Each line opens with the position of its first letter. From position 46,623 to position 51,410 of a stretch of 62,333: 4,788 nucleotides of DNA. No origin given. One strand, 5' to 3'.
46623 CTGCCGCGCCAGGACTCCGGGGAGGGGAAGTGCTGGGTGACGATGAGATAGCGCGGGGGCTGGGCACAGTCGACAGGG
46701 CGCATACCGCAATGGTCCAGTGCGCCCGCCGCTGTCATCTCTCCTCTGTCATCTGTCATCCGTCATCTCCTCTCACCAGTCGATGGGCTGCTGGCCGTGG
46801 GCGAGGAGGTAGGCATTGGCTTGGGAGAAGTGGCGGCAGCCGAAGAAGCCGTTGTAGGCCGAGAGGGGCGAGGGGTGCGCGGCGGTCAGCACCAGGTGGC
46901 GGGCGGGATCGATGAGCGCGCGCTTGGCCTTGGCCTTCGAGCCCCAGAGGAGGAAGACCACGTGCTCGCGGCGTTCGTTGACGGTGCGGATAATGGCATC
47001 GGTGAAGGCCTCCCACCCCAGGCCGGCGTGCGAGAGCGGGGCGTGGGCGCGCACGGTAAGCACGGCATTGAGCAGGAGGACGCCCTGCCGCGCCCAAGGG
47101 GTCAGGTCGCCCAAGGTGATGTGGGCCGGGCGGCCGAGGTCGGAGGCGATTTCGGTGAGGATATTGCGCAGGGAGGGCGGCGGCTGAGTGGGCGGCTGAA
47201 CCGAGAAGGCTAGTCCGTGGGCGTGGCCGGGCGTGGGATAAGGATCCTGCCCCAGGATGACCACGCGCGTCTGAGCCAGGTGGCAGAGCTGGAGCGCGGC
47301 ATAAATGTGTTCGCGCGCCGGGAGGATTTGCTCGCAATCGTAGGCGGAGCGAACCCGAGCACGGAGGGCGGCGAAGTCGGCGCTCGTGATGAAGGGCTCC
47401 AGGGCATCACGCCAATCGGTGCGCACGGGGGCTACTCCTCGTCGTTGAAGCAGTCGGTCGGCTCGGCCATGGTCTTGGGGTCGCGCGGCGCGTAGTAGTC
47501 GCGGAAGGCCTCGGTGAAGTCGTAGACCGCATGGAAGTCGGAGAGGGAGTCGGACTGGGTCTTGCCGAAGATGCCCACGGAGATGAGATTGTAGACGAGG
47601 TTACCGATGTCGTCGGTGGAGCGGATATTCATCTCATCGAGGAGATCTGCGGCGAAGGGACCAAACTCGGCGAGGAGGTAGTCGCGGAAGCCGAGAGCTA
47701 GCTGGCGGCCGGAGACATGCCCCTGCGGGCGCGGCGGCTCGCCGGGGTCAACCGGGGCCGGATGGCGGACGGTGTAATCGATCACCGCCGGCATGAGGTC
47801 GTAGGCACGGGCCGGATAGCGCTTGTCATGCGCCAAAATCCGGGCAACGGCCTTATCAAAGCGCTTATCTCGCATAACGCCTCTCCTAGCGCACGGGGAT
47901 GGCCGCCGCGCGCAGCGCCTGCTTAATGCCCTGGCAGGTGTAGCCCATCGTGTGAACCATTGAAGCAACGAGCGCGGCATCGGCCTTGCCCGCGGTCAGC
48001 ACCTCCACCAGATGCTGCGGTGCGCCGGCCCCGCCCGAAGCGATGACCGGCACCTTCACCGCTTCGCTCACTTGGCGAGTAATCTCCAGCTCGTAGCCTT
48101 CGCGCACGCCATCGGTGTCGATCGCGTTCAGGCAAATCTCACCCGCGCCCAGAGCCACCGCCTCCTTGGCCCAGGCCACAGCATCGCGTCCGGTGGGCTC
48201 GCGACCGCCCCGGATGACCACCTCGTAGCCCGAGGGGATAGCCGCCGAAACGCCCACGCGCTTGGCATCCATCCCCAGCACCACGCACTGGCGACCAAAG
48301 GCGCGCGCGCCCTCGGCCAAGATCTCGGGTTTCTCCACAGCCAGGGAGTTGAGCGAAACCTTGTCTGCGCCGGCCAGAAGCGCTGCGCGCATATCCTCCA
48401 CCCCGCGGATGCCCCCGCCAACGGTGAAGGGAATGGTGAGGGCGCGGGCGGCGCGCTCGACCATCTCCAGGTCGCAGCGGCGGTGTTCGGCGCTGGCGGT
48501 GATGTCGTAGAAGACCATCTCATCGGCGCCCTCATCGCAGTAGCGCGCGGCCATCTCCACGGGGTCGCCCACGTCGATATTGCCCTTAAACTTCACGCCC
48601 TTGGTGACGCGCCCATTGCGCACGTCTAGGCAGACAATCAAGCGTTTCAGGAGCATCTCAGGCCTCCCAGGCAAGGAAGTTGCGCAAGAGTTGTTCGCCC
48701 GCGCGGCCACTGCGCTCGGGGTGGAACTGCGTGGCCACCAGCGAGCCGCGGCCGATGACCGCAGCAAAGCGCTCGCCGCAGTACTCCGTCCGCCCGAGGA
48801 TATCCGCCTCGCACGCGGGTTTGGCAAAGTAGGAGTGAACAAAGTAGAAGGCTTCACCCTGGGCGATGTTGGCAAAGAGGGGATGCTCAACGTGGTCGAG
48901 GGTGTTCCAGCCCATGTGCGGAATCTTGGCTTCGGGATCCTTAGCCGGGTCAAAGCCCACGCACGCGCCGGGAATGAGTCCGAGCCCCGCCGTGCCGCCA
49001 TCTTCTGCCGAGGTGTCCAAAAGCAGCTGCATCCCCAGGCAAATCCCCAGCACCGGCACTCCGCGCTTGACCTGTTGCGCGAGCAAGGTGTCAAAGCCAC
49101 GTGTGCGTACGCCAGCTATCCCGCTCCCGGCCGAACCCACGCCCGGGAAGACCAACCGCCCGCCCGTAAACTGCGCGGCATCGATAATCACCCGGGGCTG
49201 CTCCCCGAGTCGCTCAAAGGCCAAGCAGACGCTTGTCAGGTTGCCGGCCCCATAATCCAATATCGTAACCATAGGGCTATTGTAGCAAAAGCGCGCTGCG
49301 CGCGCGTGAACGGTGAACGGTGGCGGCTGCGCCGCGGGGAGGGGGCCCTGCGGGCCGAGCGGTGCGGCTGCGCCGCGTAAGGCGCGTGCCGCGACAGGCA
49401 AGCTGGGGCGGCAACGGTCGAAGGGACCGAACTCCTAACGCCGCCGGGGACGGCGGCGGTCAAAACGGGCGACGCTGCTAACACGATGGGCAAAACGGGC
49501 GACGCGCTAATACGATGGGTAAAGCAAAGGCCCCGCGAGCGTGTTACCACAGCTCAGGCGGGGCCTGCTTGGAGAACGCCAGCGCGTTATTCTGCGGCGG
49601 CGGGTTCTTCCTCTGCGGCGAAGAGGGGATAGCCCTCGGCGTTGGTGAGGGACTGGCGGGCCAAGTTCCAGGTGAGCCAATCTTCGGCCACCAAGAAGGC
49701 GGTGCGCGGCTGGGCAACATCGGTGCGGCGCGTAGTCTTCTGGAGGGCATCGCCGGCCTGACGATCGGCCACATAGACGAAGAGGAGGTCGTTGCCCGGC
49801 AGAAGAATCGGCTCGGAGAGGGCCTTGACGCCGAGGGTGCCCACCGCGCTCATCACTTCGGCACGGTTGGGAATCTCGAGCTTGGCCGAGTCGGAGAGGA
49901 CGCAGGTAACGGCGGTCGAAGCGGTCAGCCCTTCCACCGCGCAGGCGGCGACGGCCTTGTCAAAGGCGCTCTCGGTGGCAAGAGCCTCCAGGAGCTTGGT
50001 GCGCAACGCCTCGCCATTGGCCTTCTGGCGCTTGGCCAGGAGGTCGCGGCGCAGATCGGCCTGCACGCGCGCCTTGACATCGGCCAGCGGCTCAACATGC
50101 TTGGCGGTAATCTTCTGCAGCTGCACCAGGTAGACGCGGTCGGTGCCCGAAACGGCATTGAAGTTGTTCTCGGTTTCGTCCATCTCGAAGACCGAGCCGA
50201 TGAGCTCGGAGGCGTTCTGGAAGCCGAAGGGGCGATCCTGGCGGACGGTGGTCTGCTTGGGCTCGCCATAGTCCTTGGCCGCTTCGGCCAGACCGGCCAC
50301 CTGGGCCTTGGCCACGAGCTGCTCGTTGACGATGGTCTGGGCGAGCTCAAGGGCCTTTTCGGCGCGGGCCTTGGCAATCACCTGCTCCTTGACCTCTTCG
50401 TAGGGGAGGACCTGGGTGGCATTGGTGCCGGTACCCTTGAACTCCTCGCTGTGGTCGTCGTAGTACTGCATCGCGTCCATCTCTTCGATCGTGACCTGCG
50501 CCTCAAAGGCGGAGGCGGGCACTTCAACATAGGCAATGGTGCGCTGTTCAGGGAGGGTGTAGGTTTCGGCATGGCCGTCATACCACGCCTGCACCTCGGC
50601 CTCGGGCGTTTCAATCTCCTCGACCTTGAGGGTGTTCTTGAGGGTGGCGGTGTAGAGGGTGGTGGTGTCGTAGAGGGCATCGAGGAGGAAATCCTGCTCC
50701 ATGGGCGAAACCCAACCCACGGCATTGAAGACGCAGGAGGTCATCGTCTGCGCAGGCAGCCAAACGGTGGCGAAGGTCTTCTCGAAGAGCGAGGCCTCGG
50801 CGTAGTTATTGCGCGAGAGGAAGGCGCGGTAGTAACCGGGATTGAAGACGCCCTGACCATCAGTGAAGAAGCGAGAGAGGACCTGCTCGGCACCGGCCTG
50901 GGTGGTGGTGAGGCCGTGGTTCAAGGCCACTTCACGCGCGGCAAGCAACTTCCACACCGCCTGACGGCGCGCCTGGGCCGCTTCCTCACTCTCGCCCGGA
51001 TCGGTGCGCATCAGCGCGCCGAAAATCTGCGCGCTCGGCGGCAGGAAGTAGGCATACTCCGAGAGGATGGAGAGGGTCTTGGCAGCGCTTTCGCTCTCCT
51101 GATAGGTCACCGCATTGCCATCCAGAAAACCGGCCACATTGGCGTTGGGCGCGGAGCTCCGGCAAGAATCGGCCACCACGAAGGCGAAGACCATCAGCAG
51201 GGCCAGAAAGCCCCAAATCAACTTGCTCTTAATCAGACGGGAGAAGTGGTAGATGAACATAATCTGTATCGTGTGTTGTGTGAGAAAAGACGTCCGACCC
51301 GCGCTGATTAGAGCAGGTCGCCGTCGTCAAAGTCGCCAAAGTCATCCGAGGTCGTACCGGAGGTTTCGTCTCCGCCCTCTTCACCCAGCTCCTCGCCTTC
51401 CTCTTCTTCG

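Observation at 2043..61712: Tandem arrays of 7-nt units occupy nearly every long intergenic spacer (at least 25 arrays in 62 kb)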

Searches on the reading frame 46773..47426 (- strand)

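Call 20: search_protein_families(library=pfam, proteins=[window:46773-47426:-])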
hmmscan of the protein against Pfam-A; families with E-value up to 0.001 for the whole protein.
window:46773-47426:- (217 aa): 1 family
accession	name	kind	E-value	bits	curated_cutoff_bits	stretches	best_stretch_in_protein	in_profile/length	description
PF03167.25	UDG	-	8.3e-20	71.8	24.3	1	52-207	7-140/141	Uracil DNA glycosylase superfamily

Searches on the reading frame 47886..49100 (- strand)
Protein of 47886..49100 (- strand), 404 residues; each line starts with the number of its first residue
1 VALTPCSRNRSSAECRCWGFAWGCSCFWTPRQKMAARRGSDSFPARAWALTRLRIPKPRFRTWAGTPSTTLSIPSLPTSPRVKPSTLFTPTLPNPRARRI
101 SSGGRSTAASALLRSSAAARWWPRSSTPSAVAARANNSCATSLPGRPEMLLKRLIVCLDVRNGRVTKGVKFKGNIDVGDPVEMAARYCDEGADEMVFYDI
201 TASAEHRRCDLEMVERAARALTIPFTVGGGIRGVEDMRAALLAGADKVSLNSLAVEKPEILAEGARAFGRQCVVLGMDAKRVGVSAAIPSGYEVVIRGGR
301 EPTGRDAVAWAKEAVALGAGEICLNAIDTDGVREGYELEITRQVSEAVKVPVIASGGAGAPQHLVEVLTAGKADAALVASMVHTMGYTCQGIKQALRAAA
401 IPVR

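Call 20: search_protein_families(library=pfam, proteins=[window:47886-49100:-])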
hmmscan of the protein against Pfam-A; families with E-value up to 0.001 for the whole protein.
window:47886-49100:- (404 aa): 5 families
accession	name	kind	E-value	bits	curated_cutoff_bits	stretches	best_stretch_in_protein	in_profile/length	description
PF00977.27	His_biosynth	-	2.6e-72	243.4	23.6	1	153-385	1-225/228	Histidine biosynthesis protein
PF01207.24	Dus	-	3.4e-06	26.8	20.4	0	169-267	127-229/311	Dihydrouridine synthase (Dus)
PF03060.21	NMO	-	6.5e-06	26.2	28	0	337-380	181-224/331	Nitronate monooxygenase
PF02581.23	TMP-TENI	-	1.9e-05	24.5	27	0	317-379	114-178/180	Thiamine monophosphate synthase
PF00478.31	IMPDH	-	0.00035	20.1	25.6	0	315-382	172-239/345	IMP dehydrogenase / GMP reductase domain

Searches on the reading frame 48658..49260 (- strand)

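Call 59: search_protein_families(library=pfam, proteins=[window:48658-49260:-], max_evalue=0.01)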
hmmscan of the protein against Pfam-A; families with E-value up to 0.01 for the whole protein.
window:48658-49260:- (200 aa): 3 families
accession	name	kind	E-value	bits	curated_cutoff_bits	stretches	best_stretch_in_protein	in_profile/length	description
PF00117.34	GATase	-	2.7e-19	70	22.8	1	33-196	44-187/190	Glutamine amidotransferase class-I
PF07722.19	Peptidase_C26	-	5.1e-05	23.6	20.5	1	58-80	96-118/219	Peptidase C26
PF07685.20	GATase_3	-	0.00018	21.7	27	1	36-97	44-112/196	CobB/CobQ-like glutamine amidotransferase domain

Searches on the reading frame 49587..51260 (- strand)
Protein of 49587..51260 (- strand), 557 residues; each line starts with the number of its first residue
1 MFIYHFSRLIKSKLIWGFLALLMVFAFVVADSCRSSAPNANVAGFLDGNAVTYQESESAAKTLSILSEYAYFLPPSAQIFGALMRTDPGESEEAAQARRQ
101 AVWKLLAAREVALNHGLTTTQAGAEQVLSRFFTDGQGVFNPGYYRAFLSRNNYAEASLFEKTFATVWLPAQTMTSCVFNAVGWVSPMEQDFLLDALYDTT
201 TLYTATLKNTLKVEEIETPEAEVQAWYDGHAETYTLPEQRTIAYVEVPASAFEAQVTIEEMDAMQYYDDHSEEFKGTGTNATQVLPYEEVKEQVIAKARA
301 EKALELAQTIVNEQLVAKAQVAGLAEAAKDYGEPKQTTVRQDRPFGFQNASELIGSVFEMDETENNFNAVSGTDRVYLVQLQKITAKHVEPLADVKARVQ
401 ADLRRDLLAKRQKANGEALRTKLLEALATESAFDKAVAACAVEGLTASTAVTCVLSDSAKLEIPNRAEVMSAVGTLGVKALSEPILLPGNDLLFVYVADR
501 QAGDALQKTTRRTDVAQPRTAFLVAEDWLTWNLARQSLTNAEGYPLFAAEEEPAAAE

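Call 8: search_protein_families(library=pfam, proteins=[window:49587-51260:-])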
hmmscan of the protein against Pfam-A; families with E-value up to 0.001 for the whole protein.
window:49587-51260:- (557 aa): 1 family
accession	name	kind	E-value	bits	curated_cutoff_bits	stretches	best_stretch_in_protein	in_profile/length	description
PF13145.12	Rotamase_2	-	1e-11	46.1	27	1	264-396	7-120/121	PPIC-type PPIASE domain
